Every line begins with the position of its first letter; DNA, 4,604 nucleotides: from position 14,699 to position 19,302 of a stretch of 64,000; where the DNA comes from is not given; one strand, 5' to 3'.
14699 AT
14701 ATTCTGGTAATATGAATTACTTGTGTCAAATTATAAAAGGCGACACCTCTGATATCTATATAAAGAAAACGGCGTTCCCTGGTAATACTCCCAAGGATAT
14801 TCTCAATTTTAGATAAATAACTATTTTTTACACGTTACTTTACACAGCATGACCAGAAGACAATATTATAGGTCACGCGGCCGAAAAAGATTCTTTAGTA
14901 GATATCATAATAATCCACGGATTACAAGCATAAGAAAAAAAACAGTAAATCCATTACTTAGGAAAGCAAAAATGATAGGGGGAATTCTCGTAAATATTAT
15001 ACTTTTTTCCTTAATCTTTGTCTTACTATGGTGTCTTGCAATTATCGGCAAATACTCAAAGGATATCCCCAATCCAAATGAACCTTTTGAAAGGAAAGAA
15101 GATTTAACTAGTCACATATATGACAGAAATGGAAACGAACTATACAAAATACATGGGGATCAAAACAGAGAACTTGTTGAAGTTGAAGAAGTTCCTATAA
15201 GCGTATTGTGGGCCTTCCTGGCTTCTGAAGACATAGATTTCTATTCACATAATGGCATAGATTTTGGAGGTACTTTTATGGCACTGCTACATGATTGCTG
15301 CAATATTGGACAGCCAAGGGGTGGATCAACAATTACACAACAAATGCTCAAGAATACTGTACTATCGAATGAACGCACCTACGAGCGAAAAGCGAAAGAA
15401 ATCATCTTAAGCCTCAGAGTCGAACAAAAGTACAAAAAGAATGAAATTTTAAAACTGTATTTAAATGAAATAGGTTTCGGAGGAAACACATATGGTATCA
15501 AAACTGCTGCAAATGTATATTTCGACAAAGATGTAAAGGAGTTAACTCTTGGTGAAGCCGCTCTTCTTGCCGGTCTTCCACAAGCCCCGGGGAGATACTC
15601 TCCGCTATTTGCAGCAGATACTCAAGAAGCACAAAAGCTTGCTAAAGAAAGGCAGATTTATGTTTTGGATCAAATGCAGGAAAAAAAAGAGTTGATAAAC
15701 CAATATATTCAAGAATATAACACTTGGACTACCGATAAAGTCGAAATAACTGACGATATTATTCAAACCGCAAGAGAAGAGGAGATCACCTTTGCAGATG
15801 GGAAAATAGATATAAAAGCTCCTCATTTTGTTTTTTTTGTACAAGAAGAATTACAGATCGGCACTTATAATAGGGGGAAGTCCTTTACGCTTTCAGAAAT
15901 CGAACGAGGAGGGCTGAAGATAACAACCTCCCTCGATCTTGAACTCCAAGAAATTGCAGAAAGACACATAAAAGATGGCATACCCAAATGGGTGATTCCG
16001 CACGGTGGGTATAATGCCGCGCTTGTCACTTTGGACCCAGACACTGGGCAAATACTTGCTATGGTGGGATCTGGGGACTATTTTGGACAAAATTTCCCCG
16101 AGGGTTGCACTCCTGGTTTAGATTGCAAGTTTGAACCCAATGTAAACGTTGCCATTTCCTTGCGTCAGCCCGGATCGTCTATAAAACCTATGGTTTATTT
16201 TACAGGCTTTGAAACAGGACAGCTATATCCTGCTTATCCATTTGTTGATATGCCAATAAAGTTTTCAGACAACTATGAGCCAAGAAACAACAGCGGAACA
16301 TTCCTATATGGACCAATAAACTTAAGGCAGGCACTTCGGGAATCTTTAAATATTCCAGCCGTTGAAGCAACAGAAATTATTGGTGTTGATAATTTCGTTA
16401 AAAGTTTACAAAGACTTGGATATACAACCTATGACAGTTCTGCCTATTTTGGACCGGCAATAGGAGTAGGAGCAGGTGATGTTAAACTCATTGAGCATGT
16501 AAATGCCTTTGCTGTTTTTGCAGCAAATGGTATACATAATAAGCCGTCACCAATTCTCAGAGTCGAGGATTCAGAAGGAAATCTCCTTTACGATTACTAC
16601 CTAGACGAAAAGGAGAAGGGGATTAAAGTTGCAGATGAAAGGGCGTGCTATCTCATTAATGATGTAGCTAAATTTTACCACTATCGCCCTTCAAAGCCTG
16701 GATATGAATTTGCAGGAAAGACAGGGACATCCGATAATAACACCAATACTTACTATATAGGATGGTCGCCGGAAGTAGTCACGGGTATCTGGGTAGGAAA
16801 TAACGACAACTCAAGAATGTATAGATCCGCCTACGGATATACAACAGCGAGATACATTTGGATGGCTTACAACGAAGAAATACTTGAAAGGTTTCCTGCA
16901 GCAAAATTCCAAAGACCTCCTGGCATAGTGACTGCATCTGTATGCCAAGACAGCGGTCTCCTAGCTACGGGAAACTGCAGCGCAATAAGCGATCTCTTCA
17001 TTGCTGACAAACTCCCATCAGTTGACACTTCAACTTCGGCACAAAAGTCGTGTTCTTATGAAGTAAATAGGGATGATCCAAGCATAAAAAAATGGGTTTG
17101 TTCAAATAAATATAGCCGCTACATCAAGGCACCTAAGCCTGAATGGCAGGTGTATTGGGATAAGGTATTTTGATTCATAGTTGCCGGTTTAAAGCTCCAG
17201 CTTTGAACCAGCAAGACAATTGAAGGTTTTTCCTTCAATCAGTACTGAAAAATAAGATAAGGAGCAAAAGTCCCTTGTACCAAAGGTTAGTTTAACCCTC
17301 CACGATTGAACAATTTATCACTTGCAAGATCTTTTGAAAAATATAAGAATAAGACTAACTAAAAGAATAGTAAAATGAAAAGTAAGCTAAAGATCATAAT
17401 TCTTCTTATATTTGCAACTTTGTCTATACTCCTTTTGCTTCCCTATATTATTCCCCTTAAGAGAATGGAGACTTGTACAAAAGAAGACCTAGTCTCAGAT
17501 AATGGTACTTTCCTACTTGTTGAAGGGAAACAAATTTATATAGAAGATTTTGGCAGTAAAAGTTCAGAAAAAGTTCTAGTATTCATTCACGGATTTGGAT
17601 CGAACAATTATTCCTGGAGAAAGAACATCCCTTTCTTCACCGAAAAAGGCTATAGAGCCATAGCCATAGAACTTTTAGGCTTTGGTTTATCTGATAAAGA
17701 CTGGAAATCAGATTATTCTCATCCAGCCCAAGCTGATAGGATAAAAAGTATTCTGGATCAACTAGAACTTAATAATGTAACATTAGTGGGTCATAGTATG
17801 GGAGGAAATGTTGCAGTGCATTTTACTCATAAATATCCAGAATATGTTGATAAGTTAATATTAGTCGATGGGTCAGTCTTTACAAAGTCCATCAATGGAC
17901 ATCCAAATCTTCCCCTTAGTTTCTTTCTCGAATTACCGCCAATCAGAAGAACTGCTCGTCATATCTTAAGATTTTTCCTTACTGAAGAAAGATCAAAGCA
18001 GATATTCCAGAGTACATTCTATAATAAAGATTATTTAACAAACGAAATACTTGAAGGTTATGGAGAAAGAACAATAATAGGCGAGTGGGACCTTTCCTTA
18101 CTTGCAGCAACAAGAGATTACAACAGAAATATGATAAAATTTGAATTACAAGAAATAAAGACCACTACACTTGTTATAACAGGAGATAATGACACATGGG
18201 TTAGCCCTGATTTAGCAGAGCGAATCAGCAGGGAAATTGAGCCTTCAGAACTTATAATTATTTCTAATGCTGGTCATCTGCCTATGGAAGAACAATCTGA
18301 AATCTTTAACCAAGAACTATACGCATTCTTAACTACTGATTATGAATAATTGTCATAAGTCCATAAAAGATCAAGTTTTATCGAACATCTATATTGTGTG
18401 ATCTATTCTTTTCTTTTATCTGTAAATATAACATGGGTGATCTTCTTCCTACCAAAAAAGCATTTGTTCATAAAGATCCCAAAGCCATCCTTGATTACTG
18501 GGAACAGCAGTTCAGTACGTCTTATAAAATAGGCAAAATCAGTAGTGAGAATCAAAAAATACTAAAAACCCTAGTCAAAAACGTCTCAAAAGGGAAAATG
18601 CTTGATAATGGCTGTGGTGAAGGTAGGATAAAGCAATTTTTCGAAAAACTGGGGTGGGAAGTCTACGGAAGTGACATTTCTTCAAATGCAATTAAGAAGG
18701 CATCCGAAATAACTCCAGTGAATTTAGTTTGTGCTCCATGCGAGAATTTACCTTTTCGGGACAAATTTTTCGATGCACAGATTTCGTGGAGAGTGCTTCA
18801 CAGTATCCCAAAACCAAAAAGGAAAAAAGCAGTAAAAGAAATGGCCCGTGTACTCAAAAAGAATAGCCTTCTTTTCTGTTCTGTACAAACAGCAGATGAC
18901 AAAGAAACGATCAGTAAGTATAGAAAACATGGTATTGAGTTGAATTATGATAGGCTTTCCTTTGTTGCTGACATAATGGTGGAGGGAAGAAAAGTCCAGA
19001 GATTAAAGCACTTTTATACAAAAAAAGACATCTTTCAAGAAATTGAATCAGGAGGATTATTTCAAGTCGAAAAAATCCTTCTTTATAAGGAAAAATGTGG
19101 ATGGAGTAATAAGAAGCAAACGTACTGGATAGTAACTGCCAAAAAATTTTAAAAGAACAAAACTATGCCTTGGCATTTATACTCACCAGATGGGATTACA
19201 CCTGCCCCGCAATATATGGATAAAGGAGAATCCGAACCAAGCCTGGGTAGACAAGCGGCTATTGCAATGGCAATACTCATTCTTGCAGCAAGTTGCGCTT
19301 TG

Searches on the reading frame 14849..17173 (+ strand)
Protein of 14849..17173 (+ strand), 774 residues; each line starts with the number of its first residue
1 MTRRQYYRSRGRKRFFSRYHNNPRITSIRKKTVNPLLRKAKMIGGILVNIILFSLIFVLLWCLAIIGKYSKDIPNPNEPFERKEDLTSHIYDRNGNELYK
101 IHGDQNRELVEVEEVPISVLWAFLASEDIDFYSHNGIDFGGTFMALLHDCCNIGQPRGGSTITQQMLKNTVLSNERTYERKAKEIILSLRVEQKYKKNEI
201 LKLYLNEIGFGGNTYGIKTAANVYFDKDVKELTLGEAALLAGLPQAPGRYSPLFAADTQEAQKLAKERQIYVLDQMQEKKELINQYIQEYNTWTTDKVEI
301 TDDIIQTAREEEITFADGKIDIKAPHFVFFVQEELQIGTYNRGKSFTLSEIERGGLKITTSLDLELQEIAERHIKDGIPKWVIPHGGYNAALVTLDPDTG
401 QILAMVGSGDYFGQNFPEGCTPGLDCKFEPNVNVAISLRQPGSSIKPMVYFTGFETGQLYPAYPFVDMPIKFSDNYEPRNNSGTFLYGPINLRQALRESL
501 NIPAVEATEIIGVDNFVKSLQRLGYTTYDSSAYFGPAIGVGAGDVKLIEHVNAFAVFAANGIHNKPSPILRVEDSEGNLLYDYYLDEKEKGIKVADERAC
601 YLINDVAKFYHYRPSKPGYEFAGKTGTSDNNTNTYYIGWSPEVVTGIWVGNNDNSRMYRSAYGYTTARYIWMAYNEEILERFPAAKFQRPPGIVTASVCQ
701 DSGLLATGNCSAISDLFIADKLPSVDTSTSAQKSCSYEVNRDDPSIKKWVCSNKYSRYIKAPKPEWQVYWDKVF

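Call 54: search_protein_families(library=pfam, proteins=[window:14849-17173:+], max_evalue=0.001)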
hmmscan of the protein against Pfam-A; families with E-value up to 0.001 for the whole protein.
window:14849-17173:+ (774 aa): 2 families
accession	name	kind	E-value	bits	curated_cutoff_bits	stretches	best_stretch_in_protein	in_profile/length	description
PF00912.28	Transgly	-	5.7e-59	199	27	1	95-277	2-178/178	Transglycosylase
PF00905.27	Transpeptidase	-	3.3e-21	76.2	22.1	1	391-641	2-266/299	Penicillin binding protein transpeptidase domain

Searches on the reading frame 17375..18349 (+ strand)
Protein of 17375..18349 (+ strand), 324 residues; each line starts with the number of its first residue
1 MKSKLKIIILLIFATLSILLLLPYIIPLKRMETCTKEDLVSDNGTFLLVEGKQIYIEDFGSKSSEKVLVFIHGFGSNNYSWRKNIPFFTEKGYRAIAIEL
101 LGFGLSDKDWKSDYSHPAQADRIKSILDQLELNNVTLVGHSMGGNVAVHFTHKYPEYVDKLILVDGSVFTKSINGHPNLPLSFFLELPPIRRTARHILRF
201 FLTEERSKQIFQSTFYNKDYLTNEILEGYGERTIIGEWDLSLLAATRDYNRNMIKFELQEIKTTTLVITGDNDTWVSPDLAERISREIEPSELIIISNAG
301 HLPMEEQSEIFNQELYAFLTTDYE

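Call 54: search_protein_families(library=pfam, proteins=[window:17375-18349:+], max_evalue=0.001)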
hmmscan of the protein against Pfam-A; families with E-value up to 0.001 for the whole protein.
window:17375-18349:+ (324 aa): 8 families
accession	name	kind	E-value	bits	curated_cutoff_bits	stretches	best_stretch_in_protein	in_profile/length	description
PF00561.26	Abhydrolase_1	-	8.4e-30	104.7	25.8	1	67-306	2-243/245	alpha/beta hydrolase fold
PF12697.13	Abhydrolase_6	-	8.9e-24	85.8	26.3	1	68-312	1-215/217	Alpha/beta hydrolase family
PF12146.15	Hydrolase_4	-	1e-15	58.1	27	1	64-307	3-238/239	Serine aminopeptidase, S33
PF03096.20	Ndr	-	2e-09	37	23.3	1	120-319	86-276/283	Ndr family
PF06821.19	Ser_hydrolase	-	8.6e-09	36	22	0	251-311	104-163/172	Serine hydrolase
PF05990.18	DUF900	-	3.9e-06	26.9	20.5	0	106-150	68-111/232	Alpha/beta hydrolase of unknown function (DUF900)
PF07819.20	PGAP1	-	0.0001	22.6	24.3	1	122-164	75-125/233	PGAP1-like alpha/beta domain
PF02089.21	Palm_thioest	-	0.00025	21.3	26.8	1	68-281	2-206/254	Palmitoyl protein thioesterase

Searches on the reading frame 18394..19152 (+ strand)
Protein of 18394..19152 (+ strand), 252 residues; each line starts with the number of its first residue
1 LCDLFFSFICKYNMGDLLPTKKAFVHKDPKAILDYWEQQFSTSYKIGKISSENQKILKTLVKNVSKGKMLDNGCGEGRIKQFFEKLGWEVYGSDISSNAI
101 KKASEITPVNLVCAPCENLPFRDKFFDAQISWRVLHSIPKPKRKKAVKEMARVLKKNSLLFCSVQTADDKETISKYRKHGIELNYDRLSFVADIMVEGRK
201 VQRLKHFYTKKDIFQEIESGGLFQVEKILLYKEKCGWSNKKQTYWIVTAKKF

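Call 54: search_protein_families(library=pfam, proteins=[window:18394-19152:+], max_evalue=0.001)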
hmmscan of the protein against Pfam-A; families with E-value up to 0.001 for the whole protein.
window:18394-19152:+ (252 aa): 8 families
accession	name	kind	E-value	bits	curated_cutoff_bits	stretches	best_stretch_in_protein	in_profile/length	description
PF08241.18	Methyltransf_11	-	1.4e-19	71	21.2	1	70-162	1-95/95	Methyltransferase domain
PF13649.12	Methyltransf_25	-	1.6e-17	64.4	27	1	70-156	2-95/97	Methyltransferase domain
PF13489.12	Methyltransf_23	-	1.8e-13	51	27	1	53-175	9-129/164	Methyltransferase domain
PF13847.12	Methyltransf_31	-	4.9e-11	42.9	27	1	65-163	3-111/145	Methyltransferase domain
PF08242.18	Methyltransf_12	-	3.1e-09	37.9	30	1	70-159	1-97/98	Methyltransferase domain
PF03848.20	TehB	-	5.2e-07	29.7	20.4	1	37-107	6-72/193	Tellurite resistance protein TehB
PF05724.17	TPMT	-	6e-05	23.3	26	0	34-104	4-76/218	Thiopurine S-methyltransferase (TPMT)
PF01209.24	Ubie_methyltran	-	0.00012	22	20.1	1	62-162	44-151/233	ubiE/COQ5 methyltransferase family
